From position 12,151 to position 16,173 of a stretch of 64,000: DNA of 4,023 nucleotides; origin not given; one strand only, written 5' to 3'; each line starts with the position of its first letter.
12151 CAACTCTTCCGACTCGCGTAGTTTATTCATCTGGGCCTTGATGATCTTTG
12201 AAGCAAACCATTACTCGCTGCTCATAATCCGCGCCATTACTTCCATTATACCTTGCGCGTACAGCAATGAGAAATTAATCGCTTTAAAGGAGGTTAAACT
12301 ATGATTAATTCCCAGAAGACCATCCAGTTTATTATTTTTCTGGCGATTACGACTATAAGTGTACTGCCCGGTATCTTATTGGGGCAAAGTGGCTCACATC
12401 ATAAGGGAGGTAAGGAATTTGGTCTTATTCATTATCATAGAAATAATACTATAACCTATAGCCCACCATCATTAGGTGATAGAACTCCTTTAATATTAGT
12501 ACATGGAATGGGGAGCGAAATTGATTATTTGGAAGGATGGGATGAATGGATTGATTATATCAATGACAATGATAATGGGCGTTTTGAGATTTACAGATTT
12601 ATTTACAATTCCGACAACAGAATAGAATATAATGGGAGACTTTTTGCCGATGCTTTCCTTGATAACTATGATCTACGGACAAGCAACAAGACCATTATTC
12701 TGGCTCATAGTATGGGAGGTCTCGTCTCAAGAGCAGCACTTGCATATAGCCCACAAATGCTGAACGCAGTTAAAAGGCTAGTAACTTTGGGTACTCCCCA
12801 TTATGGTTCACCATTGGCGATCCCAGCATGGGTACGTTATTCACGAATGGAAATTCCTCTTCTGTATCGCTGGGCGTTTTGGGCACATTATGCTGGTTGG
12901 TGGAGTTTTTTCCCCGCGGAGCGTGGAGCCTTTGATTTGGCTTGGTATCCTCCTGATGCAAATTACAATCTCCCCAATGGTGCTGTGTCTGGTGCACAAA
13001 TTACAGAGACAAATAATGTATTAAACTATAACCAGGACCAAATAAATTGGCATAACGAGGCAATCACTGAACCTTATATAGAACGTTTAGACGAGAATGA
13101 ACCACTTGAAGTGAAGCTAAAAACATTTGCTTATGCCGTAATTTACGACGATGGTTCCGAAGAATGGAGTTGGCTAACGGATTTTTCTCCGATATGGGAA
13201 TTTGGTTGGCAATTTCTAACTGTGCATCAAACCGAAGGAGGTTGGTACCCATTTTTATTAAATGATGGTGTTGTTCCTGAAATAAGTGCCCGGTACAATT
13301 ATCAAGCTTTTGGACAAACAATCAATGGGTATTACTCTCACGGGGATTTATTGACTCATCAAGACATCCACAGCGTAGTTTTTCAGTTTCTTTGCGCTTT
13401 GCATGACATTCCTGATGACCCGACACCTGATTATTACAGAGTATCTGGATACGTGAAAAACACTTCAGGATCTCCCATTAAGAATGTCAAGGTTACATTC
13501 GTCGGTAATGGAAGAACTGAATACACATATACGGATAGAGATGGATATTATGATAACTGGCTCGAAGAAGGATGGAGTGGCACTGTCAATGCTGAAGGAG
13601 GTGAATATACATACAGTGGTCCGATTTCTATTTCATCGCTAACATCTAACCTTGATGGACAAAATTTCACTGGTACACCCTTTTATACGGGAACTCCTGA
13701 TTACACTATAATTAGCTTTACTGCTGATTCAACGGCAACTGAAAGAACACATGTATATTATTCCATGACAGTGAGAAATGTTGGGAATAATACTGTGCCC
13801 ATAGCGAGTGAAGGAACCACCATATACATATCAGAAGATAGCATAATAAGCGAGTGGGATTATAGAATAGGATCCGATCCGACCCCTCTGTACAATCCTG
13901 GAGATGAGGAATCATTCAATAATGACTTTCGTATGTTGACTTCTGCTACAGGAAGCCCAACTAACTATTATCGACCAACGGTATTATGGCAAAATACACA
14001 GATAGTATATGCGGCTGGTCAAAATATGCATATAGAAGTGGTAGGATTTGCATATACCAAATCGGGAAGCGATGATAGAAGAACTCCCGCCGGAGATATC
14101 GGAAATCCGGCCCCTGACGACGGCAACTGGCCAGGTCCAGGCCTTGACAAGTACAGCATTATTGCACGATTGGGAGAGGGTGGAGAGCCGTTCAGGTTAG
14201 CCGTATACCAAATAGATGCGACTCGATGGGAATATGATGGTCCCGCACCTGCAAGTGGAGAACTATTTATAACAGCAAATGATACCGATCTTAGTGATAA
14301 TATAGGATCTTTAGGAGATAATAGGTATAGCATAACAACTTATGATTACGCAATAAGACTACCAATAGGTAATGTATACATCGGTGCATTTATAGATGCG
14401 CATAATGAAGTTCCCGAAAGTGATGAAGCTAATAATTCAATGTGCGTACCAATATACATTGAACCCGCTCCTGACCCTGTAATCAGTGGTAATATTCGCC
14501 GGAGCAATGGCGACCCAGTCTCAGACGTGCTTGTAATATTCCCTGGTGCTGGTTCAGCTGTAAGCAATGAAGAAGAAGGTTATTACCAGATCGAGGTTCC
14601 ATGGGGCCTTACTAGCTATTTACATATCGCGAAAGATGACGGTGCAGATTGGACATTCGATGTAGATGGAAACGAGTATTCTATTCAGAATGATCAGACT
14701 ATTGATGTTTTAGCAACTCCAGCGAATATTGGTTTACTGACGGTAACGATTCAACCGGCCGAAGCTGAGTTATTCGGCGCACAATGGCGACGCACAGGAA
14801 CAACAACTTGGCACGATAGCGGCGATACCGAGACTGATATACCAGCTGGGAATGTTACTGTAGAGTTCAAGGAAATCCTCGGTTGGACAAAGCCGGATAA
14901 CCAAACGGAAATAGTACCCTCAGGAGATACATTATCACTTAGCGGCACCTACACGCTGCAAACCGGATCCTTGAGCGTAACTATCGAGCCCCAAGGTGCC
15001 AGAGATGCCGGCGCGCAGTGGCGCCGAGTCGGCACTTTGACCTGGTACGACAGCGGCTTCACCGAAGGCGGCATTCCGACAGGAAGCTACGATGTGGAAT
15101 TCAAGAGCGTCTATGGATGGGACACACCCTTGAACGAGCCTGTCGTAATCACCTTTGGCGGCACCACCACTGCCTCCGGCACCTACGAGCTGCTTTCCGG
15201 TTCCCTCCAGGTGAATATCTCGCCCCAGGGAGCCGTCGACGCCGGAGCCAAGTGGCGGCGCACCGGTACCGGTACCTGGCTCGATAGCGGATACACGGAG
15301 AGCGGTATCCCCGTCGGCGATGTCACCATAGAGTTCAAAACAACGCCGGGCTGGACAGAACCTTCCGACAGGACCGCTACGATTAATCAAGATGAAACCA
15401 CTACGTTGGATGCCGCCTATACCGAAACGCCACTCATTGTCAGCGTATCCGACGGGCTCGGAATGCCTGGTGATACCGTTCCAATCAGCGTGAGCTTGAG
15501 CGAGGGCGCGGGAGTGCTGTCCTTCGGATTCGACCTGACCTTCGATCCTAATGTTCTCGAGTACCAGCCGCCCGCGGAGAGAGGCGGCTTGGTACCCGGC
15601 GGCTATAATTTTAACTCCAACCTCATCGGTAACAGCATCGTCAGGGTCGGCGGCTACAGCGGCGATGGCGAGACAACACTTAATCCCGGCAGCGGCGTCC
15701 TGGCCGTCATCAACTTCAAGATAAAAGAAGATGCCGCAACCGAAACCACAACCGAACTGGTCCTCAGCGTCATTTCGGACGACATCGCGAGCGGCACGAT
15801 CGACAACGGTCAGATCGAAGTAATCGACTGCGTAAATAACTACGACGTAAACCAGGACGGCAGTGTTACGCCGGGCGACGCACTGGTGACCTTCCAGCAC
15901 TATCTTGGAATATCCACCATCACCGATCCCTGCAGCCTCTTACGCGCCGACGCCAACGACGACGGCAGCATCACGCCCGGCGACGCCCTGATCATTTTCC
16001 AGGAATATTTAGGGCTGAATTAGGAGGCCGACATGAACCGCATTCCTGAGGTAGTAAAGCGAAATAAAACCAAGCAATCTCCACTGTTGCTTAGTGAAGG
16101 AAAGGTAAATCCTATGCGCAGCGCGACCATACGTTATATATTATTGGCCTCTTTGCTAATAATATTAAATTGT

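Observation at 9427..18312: Three-gene secreted cohesin-dockerin assembly carrying a protease and a lipase instead of glycoside hydrolases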

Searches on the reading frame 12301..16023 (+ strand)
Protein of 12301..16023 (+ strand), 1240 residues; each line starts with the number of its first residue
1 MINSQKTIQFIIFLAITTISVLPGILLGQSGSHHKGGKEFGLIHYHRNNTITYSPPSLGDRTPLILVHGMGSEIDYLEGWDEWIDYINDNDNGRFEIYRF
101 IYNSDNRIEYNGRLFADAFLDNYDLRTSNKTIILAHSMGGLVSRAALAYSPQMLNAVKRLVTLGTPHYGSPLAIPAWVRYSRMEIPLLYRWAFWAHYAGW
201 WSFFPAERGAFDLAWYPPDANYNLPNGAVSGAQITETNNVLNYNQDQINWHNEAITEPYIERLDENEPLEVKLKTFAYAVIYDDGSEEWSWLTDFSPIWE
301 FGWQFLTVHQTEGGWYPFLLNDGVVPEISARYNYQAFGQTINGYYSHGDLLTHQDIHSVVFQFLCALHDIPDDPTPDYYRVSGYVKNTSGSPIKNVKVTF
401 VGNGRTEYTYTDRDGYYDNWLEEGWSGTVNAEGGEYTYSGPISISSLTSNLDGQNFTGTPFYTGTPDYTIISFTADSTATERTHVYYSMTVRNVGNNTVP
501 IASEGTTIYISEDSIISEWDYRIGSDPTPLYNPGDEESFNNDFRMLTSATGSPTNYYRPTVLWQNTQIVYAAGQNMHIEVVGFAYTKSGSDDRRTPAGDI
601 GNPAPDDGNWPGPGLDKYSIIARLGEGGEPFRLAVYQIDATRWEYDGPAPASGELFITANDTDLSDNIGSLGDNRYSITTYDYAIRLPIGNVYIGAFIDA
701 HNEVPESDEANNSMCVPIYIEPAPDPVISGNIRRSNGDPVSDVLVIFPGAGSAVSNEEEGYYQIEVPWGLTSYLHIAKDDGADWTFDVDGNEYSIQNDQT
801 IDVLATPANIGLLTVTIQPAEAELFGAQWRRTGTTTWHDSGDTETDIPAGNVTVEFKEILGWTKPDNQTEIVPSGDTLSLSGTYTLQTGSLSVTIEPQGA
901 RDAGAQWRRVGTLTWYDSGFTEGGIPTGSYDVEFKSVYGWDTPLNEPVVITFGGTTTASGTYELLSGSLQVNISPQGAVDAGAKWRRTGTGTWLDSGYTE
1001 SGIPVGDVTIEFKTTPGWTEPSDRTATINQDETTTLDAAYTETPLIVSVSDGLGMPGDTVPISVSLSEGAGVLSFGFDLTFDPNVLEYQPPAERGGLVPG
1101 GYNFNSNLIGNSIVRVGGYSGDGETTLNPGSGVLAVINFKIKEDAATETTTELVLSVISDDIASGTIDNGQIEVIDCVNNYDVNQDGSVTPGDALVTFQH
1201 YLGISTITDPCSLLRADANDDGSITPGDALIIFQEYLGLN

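Call 3: search_protein_families(library=pfam, proteins=[window:12301-16023:+], max_evalue=1)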
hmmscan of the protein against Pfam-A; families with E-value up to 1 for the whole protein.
window:12301-16023:+ (1240 aa): 21 families
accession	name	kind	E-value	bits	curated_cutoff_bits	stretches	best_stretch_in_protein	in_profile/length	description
PF00963.24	Cohesin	-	1.2e-13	51.9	24.1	1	1054-1173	10-138/139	Cohesin domain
PF07819.20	PGAP1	-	9.3e-09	35.8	24.3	1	125-173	87-135/233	PGAP1-like alpha/beta domain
PF13620.12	CarboxypepD_reg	-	8.7e-08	32.8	32.3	1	381-418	2-41/82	Carboxypeptidase regulatory-like domain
PF00404.24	Dockerin_1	-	1.1e-07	32.3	22.9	1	1181-1232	2-52/57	Dockerin type I domain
PF07705.17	CARDB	-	1.6e-06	28.7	22.7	1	667-713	53-98/101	CARDB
PF00561.26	Abhydrolase_1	-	4.7e-05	23.6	25.8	1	63-173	2-112/245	alpha/beta hydrolase fold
PF13715.12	CarbopepD_reg_2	-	7.3e-05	23.2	32.2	1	381-417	1-36/88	CarboxypepD_reg-like domain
PF15976.11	CooC_C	-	9.8e-05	22.8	29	1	729-791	20-80/93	CS1-pili formation C-terminal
PF02450.21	LCAT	-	0.0002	21.1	21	1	126-190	118-185/392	Lecithin:cholesterol acyltransferase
PF05057.20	DUF676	-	0.00024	21.1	20.3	1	118-172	65-130/217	Putative serine esterase (DUF676)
PF02089.21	Palm_thioest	-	0.00045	20.4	26.8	1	63-170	1-113/254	Palmitoyl protein thioesterase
PF24096.1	DUF7379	-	0.0018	18.7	33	1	133-176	74-121/191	Domain of unknown function (DUF7379)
PF12697.13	Abhydrolase_6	-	0.0024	19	26.3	1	94-215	27-140/217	Alpha/beta hydrolase family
PF25020.1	TTR_TEN1-4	-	0.0026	18.1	27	1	381-418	9-46/86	Teneurin TTR-like domain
PF02369.22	Big_1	-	0.0077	16.8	34.9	1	380-429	20-74/93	Bacterial Ig-like domain (group 1)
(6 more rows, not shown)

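Call 4: search_protein_families(library=ncbifam, proteins=[window:12301-16023:+], max_evalue=0.1)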
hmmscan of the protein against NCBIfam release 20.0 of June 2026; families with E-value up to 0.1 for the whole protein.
window:12301-16023:+ (1240 aa): 4 families
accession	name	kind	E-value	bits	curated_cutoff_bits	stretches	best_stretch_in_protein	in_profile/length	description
NF007954.0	PRK10673.1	equivalog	0.00087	18.6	399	1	52-155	7-107/255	esterase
NF008019.0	PRK10749.1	equivalog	0.0022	17.1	362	1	126-179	128-177/335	lysophospholipase L2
NF038353.1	FxLYD_dom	domain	0.003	17.4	23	1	378-400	3-25/71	FxLYD domain-containing protein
NF011457.0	PRK14875.1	equivalog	0.039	12.9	307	0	117-158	186-227/372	acetoin dehydrogenase dihydrolipoyllysine-residue acetyltransferase subunit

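Call 9: find_encoding_contigs(protein=window:12301-16023:+, flank=10000, max_places=6)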
Protein window:12301-16023:+ (1240 aa): no gene with exactly this product is on record in the collection.

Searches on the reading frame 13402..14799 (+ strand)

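Call 50: search_protein_families(library=pfam, proteins=[window:13402-14799:+], max_evalue=10)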
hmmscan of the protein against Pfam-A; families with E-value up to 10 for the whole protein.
window:13402-14799:+ (466 aa): 8 families
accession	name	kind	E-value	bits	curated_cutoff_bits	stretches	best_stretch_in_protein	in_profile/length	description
PF13620.12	CarboxypepD_reg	-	5.8e-10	39.8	32.3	2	14-51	2-41/82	Carboxypeptidase regulatory-like domain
PF07705.17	CARDB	-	1.7e-06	28.6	22.7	2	300-346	53-98/101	CARDB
PF13715.12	CarbopepD_reg_2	-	7.5e-06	26.3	32.2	2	14-50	1-36/88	CarboxypepD_reg-like domain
PF15976.11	CooC_C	-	9.2e-06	26.1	29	2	362-424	20-80/93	CS1-pili formation C-terminal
PF25020.1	TTR_TEN1-4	-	0.00043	20.6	27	1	14-51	9-46/86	Teneurin TTR-like domain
PF02369.22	Big_1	-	0.0031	18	34.9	1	13-62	20-74/93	Bacterial Ig-like domain (group 1)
PF09478.16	CBM49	-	0.0089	16.7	23.4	1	9-33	16-40/80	Carbohydrate binding domain CBM49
PF17789.7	MG4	-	0.11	13.1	24.7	1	17-48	21-54/95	Macroglobulin domain MG4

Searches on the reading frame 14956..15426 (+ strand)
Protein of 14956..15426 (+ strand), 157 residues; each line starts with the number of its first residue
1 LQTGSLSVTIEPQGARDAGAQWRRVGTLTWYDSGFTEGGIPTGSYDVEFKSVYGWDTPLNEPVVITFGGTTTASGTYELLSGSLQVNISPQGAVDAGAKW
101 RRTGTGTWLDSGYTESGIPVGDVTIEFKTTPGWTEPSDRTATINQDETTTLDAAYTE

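Call 48: search_solved_structures(query=window:14956-15426:+, max_evalue=1)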
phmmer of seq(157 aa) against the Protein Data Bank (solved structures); distinct sequences matched with E-value up to 1: 0.

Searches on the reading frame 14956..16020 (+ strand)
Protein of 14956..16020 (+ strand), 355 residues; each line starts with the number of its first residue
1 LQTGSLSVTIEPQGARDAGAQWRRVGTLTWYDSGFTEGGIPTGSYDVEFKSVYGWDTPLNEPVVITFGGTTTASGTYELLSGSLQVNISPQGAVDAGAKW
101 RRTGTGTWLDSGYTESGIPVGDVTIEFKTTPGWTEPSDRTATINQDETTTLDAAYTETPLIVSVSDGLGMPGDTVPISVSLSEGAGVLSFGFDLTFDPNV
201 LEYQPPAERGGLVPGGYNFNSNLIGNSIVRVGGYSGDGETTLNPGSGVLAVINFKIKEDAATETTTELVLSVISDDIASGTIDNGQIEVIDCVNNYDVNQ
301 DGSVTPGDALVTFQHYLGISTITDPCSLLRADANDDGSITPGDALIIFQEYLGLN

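Call 19: find_homologous_proteins(query=window:14956-16020:+)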
Query seq(355 aa) (355 aa): 35 proteins with E <= 0.001 among 5571 candidates.
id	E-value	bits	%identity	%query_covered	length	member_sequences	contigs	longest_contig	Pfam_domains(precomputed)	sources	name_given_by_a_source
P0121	5.5e-163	560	59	43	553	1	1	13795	-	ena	-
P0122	3.2e-156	538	48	59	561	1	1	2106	PF02303.25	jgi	jgi:hypothetical protein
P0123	1.7e-145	502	57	99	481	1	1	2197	PF00404.25,PF00963.25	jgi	jgi:hypothetical protein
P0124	1.4e-134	467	56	44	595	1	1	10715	PF19813.5,PF10643.15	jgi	-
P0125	4.1e-109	383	61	44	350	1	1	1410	PF16277.12,PF19813.5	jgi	-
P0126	5.2e-104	366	42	45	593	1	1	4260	-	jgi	jgi:hypothetical protein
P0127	1.3e-102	361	55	43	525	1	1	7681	-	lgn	-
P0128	6.4e-79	283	51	79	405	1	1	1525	PF00404.25,PF00963.25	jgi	jgi:hypothetical protein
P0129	3.3e-74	268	52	43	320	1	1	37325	-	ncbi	ncbi:MAG: hypothetical protein ACYS30_12260, partial [Planctomycetota bacterium]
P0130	7.6e-74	267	41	44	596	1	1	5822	-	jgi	jgi:hypothetical protein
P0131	1.9e-67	246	56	39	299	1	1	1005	-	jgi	jgi:hypothetical protein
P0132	4.2e-67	245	57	45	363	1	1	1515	PF01833.31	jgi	jgi:hypothetical protein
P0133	2.0e-61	226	47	44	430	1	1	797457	-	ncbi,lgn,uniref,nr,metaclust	ncbi:hypothetical protein [Desulfonatronovibrio magnus]|uniref:hypothetical protein n=1 Tax=Desulfon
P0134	3.4e-59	219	48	50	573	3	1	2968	PF03160.21,PF10342.16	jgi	-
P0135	1.0e-56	210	51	44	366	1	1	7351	PF10342.16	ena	-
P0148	2.1e-20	91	32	56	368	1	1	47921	PF00404.25,PF00963.25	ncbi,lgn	-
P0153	1.3e-8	52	42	24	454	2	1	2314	PF00404.25,PF00963.25,PF03891.21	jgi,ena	-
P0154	3.2e-7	48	49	15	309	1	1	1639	PF00404.25,PF00963.25,PF18962.8,PF13860.13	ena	-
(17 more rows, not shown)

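Call 25: search_protein_families(library=pfam, proteins=[P0123, P0128, P0148, P0153, P0154], max_evalue=0.001)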
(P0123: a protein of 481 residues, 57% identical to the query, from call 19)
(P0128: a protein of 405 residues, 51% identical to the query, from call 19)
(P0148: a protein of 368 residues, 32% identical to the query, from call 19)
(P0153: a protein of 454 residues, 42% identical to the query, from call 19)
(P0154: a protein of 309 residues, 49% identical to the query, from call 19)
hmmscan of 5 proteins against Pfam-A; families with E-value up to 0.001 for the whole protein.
P0123 (481 aa): 2 families
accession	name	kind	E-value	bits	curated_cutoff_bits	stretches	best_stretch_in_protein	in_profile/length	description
PF00963.24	Cohesin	-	4.4e-12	46.8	24.1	1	289-415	3-139/139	Cohesin domain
PF00404.24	Dockerin_1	-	8.3e-09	36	22.9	1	422-475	2-54/57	Dockerin type I domain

P0128 (405 aa): 2 families
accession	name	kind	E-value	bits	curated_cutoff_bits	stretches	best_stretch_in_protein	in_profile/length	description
PF00404.24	Dockerin_1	-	4.7e-09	36.7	22.9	1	346-397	2-52/57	Dockerin type I domain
PF00963.24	Cohesin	-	2.3e-07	31.5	24.1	1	215-338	5-138/139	Cohesin domain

P0148 (368 aa): 2 families
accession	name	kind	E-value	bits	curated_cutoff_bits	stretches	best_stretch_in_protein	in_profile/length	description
PF00963.24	Cohesin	-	1.5e-11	45.1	24.1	2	7-96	8-102/139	Cohesin domain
PF00404.24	Dockerin_1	-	1.1e-06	29.2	22.9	1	300-349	1-50/57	Dockerin type I domain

P0153 (454 aa): 3 families
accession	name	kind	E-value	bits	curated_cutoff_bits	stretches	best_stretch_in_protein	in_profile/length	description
PF03891.20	DUF333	-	4.7e-21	75.3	25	1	176-223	1-47/47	Domain of unknown function (DUF333)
PF00963.24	Cohesin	-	1.6e-08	35.3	24.1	1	50-148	3-106/139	Cohesin domain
PF00404.24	Dockerin_1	-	2.3e-08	34.6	22.9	1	263-308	2-51/57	Dockerin type I domain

P0154 (309 aa): 5 families
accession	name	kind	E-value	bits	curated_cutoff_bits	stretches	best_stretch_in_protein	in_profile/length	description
PF13860.13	FlgD_ig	-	6.7e-09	36.1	27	1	240-297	19-76/79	FlgD Ig-like domain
PF00963.24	Cohesin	-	1.8e-08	35.1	24.1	1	87-187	2-109/139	Cohesin domain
PF00404.24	Dockerin_1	-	1.3e-05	25.8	22.9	1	4-57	2-51/57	Dockerin type I domain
PF18962.6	Por_Secre_tail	-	2.6e-05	24.9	27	1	223-304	2-72/75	Secretion system C-terminal sorting domain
PF13585.12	CHU_C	-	0.00083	19.9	27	0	240-297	23-73/86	CHU_C Type IX secretion signal domain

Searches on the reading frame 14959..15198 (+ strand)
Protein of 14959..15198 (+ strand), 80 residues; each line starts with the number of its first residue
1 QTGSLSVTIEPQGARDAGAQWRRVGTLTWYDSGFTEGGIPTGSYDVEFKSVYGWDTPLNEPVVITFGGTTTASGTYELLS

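Call 69: predict_structure(alignment_id=A5)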
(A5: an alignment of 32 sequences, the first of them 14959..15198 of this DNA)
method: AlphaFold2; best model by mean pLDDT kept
length: 80 residues; sequences in the alignment: 32
mean_pLDDT: 98.2   pTM: 0.87
mean pLDDT of the five models: 98.2, 98.1, 98.0, 98.0, 97.7
residues with pLDDT >= 90: 79; 70-90: 1; 50-70: 0; < 50: 0
segments of 3 or more residues with pLDDT < 50: none
pLDDT, mean of each block of 10 residues (from residue 1): 98 98 98 98 99 98 98 97
secondary structure, 60 per line:
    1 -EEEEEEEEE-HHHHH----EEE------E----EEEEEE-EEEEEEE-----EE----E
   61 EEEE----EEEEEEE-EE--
elements in order: E2-10 H12-16 E21-23 E35-40 E42-48 E60-64 E69-75

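Call 72: fold_search(model_id=the predicted structure, library=pdb)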
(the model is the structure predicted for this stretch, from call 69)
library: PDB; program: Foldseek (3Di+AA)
matches with E <= 10: 504; with E <= 0.001: 0
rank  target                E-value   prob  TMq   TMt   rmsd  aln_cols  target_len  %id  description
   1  8bdw_H                5.2e-03  1.00  0.70  0.59   5.2        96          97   18  Crystal structure of CnaB2 domain from Lactobacillus plantarum (released 2023-02-22)
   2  4jdz_B                5.2e-03  1.00  0.65  0.14   5.8       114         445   10  Structures of SdrD from Staphylococcus aureus reveal the molecular mechanism of how the cell surface receptors recogni (released 2013-06-19)
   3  8bdw_A                5.2e-03  1.00  0.62  0.54   4.7        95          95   20  Crystal structure of CnaB2 domain from Lactobacillus plantarum (released 2023-02-22)
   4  3irp                  5.5e-03  1.00  0.69  0.16   5.2       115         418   12  Crystal structure of functional region of UafA from Staphylococcus saprophyticus at 1.50 angstrom resolution (released 2010-09-08)
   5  6hif_Y                7.8e-03  1.00  0.64  0.60   3.3        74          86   18  Kuenenia stuttgartiensis hydrazine dehydrogenase complex (released 2019-04-17)
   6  3njx                  8.3e-03  1.00  0.61  0.12   4.0        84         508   18  Rhamnogalacturonan Lyase from Aspergillus aculeatus mutant H210A (released 2010-10-06)
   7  1nkg                  1.1e-02  1.00  0.61  0.12   4.0        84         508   18  Rhamnogalacturonan lyase from Aspergillus aculeatus (released 2004-05-25)
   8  2xet_A                1.2e-02  0.99  0.48  0.45   5.1        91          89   16  Conserved hydrophobic clusters on the surface of the Caf1A usher C-terminal domain are important for F1 antigen assemb (released 2010-09-22)
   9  4jdz_A                1.2e-02  1.00  0.61  0.14   6.0       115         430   10  Structures of SdrD from Staphylococcus aureus reveal the molecular mechanism of how the cell surface receptors recogni (released 2013-06-19)
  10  5k39_B                1.4e-02  0.97  0.45  0.28   4.6        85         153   20  THE TYPE II COHESIN DOCKERIN COMPLEX FROM CLOSTRIDIUM THERMOCELLUM (released 2017-03-29)
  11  9hfj                  1.4e-02  0.96  0.41  0.41   5.5        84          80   17  Crystal structure of the NTE domain of SusCdex (BT3090) dextran transporter (released 2025-11-26)
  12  2xhn_A                1.5e-02  1.00  0.61  0.12   4.0        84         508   18  Rhamnogalacturonan lyase from Aspergillus aculeatus K150A active site mutant (released 2010-09-29)
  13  10ps                  1.6e-02  1.00  0.62  0.12   5.4       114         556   11  Crystal structure of SdrD A2-A3-B1-B2 domains from Staphylococcus aureus JH1 (released 2026-02-11)
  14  8vdk                  2.2e-02  1.00  0.64  0.15   6.0       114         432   11  Crystal Structure of LPXTG-motif Cell Wall Anchor Domain Protein MSCRAMM_SdrD from Staphylococcus aureus (released 2024-08-07)
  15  2xet_B                2.5e-02  0.97  0.48  0.45   5.2        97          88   16  Conserved hydrophobic clusters on the surface of the Caf1A usher C-terminal domain are important for F1 antigen assemb (released 2010-09-22)
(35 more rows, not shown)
